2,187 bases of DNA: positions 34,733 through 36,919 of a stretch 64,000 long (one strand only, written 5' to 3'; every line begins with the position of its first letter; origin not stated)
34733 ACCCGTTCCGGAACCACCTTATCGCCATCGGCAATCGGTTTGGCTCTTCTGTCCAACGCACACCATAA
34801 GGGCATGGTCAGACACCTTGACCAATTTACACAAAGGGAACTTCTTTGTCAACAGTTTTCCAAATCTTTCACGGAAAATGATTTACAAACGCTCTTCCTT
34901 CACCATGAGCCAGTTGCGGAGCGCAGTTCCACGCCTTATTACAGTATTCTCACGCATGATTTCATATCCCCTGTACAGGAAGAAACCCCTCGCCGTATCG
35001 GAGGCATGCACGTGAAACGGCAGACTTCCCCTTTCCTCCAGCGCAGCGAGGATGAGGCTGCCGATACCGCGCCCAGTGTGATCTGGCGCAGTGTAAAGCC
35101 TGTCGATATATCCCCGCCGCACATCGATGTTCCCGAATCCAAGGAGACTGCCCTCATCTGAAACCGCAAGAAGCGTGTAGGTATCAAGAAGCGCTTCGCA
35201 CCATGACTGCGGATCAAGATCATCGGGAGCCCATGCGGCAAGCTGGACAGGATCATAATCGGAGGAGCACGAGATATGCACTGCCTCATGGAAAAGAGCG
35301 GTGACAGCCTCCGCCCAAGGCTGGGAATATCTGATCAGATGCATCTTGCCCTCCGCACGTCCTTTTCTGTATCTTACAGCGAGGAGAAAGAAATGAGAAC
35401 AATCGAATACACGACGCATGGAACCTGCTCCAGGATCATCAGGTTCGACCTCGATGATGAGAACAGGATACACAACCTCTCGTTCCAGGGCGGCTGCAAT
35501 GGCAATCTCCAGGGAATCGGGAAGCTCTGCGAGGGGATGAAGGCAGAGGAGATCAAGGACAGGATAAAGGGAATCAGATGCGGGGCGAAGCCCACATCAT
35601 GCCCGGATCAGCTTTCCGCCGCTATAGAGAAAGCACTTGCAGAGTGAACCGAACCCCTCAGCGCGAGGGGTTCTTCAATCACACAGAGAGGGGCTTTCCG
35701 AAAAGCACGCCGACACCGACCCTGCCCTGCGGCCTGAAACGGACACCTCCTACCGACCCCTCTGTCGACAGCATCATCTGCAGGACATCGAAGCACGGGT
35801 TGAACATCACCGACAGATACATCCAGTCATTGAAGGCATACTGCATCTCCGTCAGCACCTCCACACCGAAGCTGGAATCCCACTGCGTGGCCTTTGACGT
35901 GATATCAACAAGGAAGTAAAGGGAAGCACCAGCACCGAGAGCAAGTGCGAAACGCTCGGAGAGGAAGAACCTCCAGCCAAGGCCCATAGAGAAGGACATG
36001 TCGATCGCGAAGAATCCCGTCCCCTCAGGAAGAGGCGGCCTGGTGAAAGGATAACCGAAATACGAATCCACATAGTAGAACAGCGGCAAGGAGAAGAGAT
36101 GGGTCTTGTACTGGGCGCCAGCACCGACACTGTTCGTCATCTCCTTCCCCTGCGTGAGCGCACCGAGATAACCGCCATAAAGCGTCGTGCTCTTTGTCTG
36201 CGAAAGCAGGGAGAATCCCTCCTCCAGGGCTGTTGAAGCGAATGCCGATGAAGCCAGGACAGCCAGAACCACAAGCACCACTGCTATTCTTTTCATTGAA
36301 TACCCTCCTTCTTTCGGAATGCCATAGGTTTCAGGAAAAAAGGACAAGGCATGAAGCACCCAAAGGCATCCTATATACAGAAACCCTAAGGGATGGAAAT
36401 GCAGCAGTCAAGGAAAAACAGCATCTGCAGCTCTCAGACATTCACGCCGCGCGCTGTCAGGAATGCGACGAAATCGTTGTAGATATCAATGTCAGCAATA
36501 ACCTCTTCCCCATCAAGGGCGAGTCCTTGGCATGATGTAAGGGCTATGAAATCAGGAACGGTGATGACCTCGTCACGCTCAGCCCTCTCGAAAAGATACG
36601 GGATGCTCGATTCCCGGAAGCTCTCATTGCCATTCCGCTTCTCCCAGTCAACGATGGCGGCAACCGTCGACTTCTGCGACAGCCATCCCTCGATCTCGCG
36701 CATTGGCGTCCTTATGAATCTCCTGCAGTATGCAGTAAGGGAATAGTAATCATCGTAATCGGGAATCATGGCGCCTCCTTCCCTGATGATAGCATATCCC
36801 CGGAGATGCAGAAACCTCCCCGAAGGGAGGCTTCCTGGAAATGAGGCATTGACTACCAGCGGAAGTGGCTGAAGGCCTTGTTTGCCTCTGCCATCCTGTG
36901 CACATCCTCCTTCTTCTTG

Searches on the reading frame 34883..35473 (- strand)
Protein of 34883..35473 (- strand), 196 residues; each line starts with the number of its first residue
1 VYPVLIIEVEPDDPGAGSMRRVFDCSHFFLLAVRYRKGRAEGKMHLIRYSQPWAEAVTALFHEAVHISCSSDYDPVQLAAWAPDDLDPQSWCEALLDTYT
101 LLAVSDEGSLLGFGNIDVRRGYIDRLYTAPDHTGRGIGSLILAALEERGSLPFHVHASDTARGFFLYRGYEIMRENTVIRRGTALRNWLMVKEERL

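Call 67: search_protein_families(library=pfam, proteins=[window:34883-35473:-], max_evalue=0.01)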
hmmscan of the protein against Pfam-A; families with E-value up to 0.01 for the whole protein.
window:34883-35473:- (196 aa): 3 families
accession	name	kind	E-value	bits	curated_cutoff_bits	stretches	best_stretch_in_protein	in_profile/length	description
PF13673.13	Acetyltransf_10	-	2.1e-11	44.3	23.6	1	70-178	2-114/128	Acetyltransferase (GNAT) domain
PF00583.31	Acetyltransf_1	-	8.9e-09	36.1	20.7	1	78-148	13-87/116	Acetyltransferase (GNAT) family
PF13508.13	Acetyltransf_7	-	1.5e-07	32.1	27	1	100-171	4-83/84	Acetyltransferase (GNAT) domain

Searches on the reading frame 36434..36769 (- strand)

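Call 67: search_protein_families(library=pfam, proteins=[window:36434-36769:-], max_evalue=0.01)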
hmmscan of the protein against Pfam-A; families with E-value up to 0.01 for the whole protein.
window:36434-36769:- (111 aa): 1 family
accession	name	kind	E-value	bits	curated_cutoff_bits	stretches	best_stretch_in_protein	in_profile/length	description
PF04383.19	KilA-N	-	0.0009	19.5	23.8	1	5-50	14-58/107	KilA-N domain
